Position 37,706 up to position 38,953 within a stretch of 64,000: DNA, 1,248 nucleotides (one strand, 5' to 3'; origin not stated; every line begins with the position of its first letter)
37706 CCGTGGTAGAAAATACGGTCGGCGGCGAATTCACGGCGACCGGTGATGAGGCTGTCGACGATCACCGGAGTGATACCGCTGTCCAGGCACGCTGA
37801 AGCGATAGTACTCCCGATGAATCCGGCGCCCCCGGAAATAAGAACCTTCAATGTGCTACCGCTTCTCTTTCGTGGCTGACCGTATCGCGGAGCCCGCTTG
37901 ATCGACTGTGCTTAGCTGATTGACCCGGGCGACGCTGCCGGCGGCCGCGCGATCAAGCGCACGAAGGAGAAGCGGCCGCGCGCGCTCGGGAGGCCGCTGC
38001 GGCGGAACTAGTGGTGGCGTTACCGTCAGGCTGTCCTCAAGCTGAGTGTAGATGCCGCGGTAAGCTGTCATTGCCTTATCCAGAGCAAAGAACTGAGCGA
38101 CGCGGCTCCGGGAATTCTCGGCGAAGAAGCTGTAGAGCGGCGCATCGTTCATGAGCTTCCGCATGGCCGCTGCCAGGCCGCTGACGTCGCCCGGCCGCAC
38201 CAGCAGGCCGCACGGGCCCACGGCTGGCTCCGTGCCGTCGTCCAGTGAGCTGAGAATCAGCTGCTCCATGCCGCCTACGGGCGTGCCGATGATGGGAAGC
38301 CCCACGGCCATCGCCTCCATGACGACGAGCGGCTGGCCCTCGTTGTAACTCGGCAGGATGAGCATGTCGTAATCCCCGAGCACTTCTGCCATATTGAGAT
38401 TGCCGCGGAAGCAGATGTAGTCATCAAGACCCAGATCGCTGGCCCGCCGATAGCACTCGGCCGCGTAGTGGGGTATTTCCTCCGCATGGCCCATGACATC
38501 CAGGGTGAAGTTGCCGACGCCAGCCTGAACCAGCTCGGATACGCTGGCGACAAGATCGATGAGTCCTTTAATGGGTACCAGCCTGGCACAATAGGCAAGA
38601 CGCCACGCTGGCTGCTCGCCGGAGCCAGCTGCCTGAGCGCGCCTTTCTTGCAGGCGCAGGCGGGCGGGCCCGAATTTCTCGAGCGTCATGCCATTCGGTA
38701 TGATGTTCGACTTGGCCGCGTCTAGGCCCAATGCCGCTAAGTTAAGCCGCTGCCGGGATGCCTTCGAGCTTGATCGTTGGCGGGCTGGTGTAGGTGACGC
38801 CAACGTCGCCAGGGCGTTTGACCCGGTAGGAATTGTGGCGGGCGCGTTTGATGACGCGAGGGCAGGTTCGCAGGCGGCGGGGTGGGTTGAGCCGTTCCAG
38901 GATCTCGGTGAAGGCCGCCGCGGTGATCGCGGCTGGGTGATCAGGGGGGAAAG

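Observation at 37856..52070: PelF-like GT4 gene apparently split by a roughly 13-kb mosaic insertion bounded by two different IS remnants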

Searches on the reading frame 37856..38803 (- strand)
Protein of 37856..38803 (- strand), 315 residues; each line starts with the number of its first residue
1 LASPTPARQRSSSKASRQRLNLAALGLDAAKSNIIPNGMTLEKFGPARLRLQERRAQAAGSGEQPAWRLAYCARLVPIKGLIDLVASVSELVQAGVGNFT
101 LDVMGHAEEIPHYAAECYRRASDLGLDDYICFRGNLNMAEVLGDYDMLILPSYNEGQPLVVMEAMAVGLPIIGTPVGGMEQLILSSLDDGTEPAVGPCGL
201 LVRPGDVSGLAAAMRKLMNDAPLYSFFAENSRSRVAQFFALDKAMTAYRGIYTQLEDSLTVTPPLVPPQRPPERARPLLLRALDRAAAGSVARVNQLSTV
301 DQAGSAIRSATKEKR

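Call 3: search_protein_families(library=pfam, proteins=[window:37856-38803:-], max_evalue=0.01)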
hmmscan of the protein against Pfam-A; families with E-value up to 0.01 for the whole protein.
window:37856-38803:- (315 aa): 3 families
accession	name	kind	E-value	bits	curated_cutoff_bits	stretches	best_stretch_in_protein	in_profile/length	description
PF13692.12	Glyco_trans_1_4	-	1.5e-24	87.3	27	1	69-220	4-142/142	Glycosyl transferases group 1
PF00534.26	Glycos_transf_1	-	7.3e-21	74.9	26.4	1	68-233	17-171/172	Glycosyl transferases group 1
PF20706.3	GT4-conflict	-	7.9e-05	22.2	26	1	138-222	275-359/385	Family 4 Glycosyltransferase in conflict systems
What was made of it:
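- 37856..38728 (-): pelF C-terminal fragment: the GT4 C-terminal Rossmann domain plus tail, residues about 303-end of the intact protein. Pfam Glycos_transf_1 and Glyco_trans_1_4 (call 3).
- Checked: ORF 37856-38803 (-) hits Glyco_trans_1_4 and Glycos_transf_1 (E=1.5e-24 and 7e-21, call 3).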

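Call 15: find_homologous_proteins(query=window:37859-38803:-)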
Query seq(315 aa) (315 aa): 85 proteins with E <= 0.001 among 8000 candidates.
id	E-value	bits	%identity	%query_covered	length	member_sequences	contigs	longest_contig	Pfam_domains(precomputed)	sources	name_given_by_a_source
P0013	6.1e-186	635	100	92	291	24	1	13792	PF00534.27,PF13692.13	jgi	jgi:glycosyltransferase involved in cell wall biosynthesis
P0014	7.8e-103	362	64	85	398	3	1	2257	PF00534.27,PF11997.15,PF20706.4,PF13692.13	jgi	jgi:hypothetical protein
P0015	1.4e-67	246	52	74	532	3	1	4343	PF00534.27,PF11997.15,PF20706.4,PF13692.13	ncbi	ncbi:MAG TPA: GT4 family glycosyltransferase PelF, partial [Catenuloplanes sp.]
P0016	5.1e-62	228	50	74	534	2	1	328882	PF00534.27,PF13579.13,PF13439.13,PF11997.15,PF20706.4,PF13692.13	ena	-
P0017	5.3e-59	218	46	80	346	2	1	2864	PF00534.27,PF11997.15,PF20706.4,PF13692.13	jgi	jgi:polysaccharide biosynthesis protein PelF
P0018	1.7e-56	210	49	74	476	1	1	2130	PF00534.27,PF13579.13,PF13439.13,PF11997.15,PF20706.4,PF13692.13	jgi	jgi:hypothetical protein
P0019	4.1e-55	205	44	80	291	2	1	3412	PF00534.27,PF20706.4,PF13692.13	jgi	-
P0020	2.0e-52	197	45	77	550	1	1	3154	PF00534.27,PF13579.13,PF11997.15,PF20706.4,PF13692.13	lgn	-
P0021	3.1e-50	189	41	73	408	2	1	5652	PF00534.27,PF13579.13,PF13439.13,PF11997.15,PF20706.4,PF13692.13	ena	-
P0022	9.5e-50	188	45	71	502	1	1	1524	PF00534.27,PF13439.13,PF11997.15,PF20706.4,PF13692.13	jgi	-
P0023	1.0e-49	188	49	54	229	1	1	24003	PF00534.27,PF20706.4,PF13692.13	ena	-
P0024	3.2e-43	166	40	58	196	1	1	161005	PF00534.27,PF20706.4,PF13692.13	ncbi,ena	-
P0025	4.8e-40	156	37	73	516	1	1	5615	PF00534.27,PF20706.4,PF13692.13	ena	-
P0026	8.7e-19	86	30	73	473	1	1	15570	PF00534.27,PF13439.13,PF11997.15,PF13692.13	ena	-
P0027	3.8e-18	84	30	72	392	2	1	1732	PF00534.27,PF13579.13,PF13439.13,PF11997.15,PF13692.13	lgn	-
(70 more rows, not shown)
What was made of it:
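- On PelF (NF038011 / DUF3492 + GT4): Nearly all of the closest full-length homologues carry DUF3492 (call 15).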

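Call 24: search_protein_families(library=ncbifam, proteins=[window:37856-38803:-], max_evalue=0.001)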
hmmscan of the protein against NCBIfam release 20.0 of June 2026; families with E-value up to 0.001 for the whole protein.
window:37856-38803:- (315 aa): 25 families
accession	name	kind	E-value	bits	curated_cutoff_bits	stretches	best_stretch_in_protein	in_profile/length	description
NF038011.1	PelF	equivalog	9.8e-30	104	100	1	23-252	273-489/489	GT4 family glycosyltransferase PelF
TIGR03088.1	stp2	hypoth_equivalog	1.1e-28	100.4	409.05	1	24-255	154-373/374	TIGR03088 family PEP-CTERM/XrtA system glycosyltransferase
NF041876.1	EPS_EpsE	equivalog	6.3e-26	91.5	400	1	54-242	202-383/389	exopolysaccharide biosynthesis GT4 family glycosyltransferase EpsE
TIGR03999.1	thiol_BshA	equivalog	6.6e-17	61.5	273.7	1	100-255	231-373/375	N-acetyl-alpha-D-glucosaminyl L-malate synthase BshA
NF047684.1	TeichurnBiosyTuaC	equivalog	3.3e-16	59.2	550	1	19-254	174-388/391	teichuronic acid biosynthesis protein TuaC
TIGR03449.1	mycothiol_MshA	equivalog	6.4e-15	55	462.5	1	27-254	185-402/406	D-inositol-3-phosphate glycosyltransferase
TIGR04063.1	stp3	hypoth_equivalog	5.8e-12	45.2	442.05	1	19-255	169-395/397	TIGR04063 family PEP-CTERM/XrtA system glycosyltransferase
NF038255.1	exopoly_VpsD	equivalog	2.9e-11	42.9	300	1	64-180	201-318/381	VpsD family glycosyltransferase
NF041879.1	EPS_EpsH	equivalog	1.1e-09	37.5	800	1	59-252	231-413/431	exopolysaccharide biosynthesis glycosyltransferase EpsH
TIGR02149.1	glgA_Coryne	subfamily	1.6e-09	37.4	302.4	1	13-247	152-382/391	glycogen synthase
NF047880.1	glyco_SdgA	exception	2.1e-09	36.5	800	1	68-240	317-476/488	serine-aspartate repeat adhesin O-glycosyltransferase SdgA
NF038229.1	Glyco4_Geo_Pelo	equivalog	5.5e-09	35.5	400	1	31-255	134-336/338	GPMC system family 4 glycosyltransferase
NF053787.1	GlcN_PG_synth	equivalog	6.6e-09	35.1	480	1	135-255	252-359/361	N-acetylglucosaminyl phosphatidylglycerol synthase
TIGR04157.1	glyco_rSAM_CFB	subfamily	1.3e-08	34.2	400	1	26-187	189-343/406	TIGR04157 family glycosyltransferase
NF046085.1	XrtY_assoc_Gly1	equivalog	2.5e-08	33.2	400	1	54-181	197-321/387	XrtY-associated glycosyltransferase XYAG1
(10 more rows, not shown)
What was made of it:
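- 37856..38728 (-): NCBIfam PelF profile 273-489 (call 24).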

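Call 26: find_related_loci(query=A2, collection=genome_contigs, flank=10000)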
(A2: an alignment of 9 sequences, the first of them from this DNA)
Query A2 (296 aa) in genome_contigs; peptide patterns used: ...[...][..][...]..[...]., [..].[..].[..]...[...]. (x = any residue, [..] = any of these).
115 stretches matched a pattern; 95 encode a relative of the query (tblastn E <= 1e-3); the best 80 are kept; 80 distinct loci.
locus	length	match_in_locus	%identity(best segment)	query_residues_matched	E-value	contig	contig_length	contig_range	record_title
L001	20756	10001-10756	69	6-254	5e-106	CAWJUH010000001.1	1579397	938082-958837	MAG: uncultured Actinomycetota bacterium isolate MFD09603.bin.2.66 genome assembly, contig: contig_1761, whole genome sh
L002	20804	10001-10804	63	6-273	2e-105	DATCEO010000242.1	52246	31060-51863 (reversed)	MAG TPA_asm: Streptosporangiaceae bacterium isolate SMAG_U7755 k141_303995, whole genome shotgun sequence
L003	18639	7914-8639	63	4-237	3e-96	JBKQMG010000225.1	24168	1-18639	MAG: Streptosporangiaceae bacterium isolate CRr3G3H3I__bin_97 CRr3G3H3I_000000218176, whole genome shotgun sequence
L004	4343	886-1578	52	5-236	4e-72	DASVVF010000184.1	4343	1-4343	MAG TPA_asm: Catenuloplanes sp. isolate SMAG_U3336 k141_283501, whole genome shotgun sequence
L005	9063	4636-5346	49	4-236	7e-69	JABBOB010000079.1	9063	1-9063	MAG: Acidobacteria bacterium isolate G2_29 NODE_4034_length_9063_cov_4.62966, whole genome shotgun sequence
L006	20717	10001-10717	49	5-236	3e-68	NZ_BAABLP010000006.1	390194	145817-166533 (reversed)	Amnibacterium soli strain JCM 19015 sequence06, whole genome shotgun sequence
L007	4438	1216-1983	45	4-252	6e-67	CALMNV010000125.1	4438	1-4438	MAG TPA_asm: uncultured Intrasporangium sp. isolate SRR6670123_bin.80_CONCOCT_v1.1_MAG genome assembly, contig: ERZ53400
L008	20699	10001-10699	47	4-236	9e-67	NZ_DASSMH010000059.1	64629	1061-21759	MAG: Intrasporangium sp. isolate SMAG_U1193 k141_545856, whole genome shotgun sequence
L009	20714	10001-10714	48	4-236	6e-67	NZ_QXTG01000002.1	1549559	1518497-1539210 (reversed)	Amnibacterium setariae strain DD4a contig2, whole genome shotgun sequence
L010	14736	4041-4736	47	6-238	2e-66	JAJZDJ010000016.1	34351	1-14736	MAG: Actinomycetes bacterium isolate JA4.bin62 NODE_1115_length_34351_cov_6.662401, whole genome shotgun sequence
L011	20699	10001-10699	45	4-236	5e-66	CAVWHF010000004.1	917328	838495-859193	MAG: uncultured Acidimicrobiaceae bacterium isolate MFD00964.bin.2.193 genome assembly, contig: contig_23142, whole geno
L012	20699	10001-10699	45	4-236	1e-65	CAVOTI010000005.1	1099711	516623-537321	MAG: uncultured Acidimicrobiales bacterium isolate MFD00082.bin.2.63 genome assembly, contig: contig_6610, whole genome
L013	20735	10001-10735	47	4-245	1e-65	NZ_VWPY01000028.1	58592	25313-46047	Kineococcus rubinsiae strain B12 scaffold_27, whole genome shotgun sequence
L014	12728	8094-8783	46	6-236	1e-65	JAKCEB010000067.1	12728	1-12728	MAG: Actinomycetes bacterium isolate ZJ5.bin57 NODE_6923_length_12728_cov_6.024760, whole genome shotgun sequence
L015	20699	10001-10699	45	4-236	1e-65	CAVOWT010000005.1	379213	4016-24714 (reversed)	MAG: uncultured Acidimicrobiaceae bacterium isolate MFD00082.bin.2.111 genome assembly, contig: contig_5732, whole genom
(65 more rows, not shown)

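Call 29: search_protein_families(library=pfam, proteins=[L001:6904-8355:+, L001:9104-10870:+, L001:5200-6270:-, L001:4262-5074:-, L001:13326-14546:+, L002:6892-8346:+, L002:5478-6404:-, L003:4767-6248:+, L003:6175-7011:+, L003:9852-10820:-], max_evalue=0.001)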
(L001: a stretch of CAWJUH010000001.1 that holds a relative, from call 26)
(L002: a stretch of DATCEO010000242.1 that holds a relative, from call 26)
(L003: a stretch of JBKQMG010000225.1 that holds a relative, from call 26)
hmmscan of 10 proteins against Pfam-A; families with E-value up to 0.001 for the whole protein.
L001:6904-8355:+ (483 aa): 0 families

L001:9104-10870:+ (588 aa): 6 families
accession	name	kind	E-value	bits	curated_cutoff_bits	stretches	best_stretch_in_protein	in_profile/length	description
PF11997.14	DUF3492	-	2e-37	129.9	23.3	1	24-295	2-258/268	Domain of unknown function (DUF3492)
PF13692.12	Glyco_trans_1_4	-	7.4e-24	85.1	27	1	347-498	4-142/142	Glycosyl transferases group 1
PF00534.26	Glycos_transf_1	-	2.5e-22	79.6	26.4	1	347-512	18-172/172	Glycosyl transferases group 1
PF13579.12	Glyco_trans_4_4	-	8.6e-08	33.1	29.7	1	188-313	64-158/158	Glycosyl transferase 4-like domain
PF13439.12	Glyco_transf_4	-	9.6e-08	32.7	28.5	1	176-313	53-165/170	Glycosyltransferase Family 4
PF20706.3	GT4-conflict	-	2.6e-05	23.8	26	1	351-468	204-327/385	Family 4 Glycosyltransferase in conflict systems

L001:5200-6270:- (356 aa): 1 family
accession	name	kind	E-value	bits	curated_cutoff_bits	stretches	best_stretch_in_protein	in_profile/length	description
PF12138.14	Spherulin4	-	2e-32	113.1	30.2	1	116-347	4-239/239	Spherulation-specific family 4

L001:4262-5074:- (270 aa): 1 family
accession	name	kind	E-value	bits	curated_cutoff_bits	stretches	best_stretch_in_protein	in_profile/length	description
PF00696.33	AA_kinase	-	3.8e-29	102.5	24.9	1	33-243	2-234/234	Amino acid kinase family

L001:13326-14546:+ (406 aa): 1 family
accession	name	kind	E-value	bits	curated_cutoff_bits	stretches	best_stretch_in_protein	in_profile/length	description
PF04909.20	Amidohydro_2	-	4.7e-09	36.9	26.4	1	139-403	17-289/289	Amidohydrolase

L002:6892-8346:+ (484 aa): 0 families

L002:5478-6404:- (308 aa): 1 family
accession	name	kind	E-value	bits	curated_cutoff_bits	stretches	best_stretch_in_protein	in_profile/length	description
PF12138.14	Spherulin4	-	2.4e-29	103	30.2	1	67-297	4-238/239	Spherulation-specific family 4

L003:4767-6248:+ (493 aa): 0 families

L003:6175-7011:+ (278 aa): 1 family
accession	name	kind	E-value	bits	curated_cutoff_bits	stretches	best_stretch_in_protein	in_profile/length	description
PF11340.13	DUF3142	-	0.00043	20.8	30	0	121-173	23-72/202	Protein of unknown function (DUF3142)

L003:9852-10820:- (322 aa): 1 family
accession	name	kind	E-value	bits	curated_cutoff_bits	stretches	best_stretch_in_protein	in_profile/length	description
PF00230.25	MIP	-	8.3e-49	166.8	25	1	21-286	8-222/222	Major intrinsic protein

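Call 33: find_encoding_contigs(protein=P0013, flank=10000, max_places=6)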
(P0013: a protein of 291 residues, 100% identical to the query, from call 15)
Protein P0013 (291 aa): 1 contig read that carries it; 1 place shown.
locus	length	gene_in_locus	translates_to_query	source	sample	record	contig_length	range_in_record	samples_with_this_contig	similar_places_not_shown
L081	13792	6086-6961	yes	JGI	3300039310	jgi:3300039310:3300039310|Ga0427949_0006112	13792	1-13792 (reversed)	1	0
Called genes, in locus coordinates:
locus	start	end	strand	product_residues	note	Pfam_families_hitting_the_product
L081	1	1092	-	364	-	?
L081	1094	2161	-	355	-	PF22612:GH113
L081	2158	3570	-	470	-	PF13632:Glyco_trans_2_3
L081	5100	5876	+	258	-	PF01609:DDE_Tnp_1 (weak)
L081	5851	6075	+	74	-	-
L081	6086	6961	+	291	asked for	PF00534:Glycos_transf_1, PF13692:Glyco_trans_1_4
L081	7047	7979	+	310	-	PF01073:3Beta_HSD (weak), PF01370:Epimerase, PF16363:GDP_Man_Dehyd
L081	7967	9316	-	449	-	PF00202:Aminotran_3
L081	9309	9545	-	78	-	PF03928:HbpS-like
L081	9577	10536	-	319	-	PF04672:Methyltransf_19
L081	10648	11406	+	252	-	PF13349:DUF4097 (weak)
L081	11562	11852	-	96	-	-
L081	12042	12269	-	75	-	-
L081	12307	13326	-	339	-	PF01145:Band_7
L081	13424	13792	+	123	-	?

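Call 39: search_protein_families(library=pfam, proteins=[L001:6904-8355:+, L002:6892-8346:+, L003:4767-6248:+], max_evalue=10)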
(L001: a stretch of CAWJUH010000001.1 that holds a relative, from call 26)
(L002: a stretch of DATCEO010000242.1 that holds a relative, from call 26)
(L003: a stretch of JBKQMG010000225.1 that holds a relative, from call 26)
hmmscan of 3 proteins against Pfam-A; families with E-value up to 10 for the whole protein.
L001:6904-8355:+ (483 aa): 1 family
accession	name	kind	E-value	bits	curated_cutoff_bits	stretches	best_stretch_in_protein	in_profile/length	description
PF12857.13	TOBE_3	-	9.3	6.7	27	1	60-79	8-28/59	TOBE-like domain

L002:6892-8346:+ (484 aa): 1 family
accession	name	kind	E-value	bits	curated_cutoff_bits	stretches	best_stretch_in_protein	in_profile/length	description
PF20303.3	YLATT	-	0.033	14.5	26.7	1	191-221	66-96/107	YEATS-Like-Associating Three TM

L003:4767-6248:+ (493 aa): 0 families
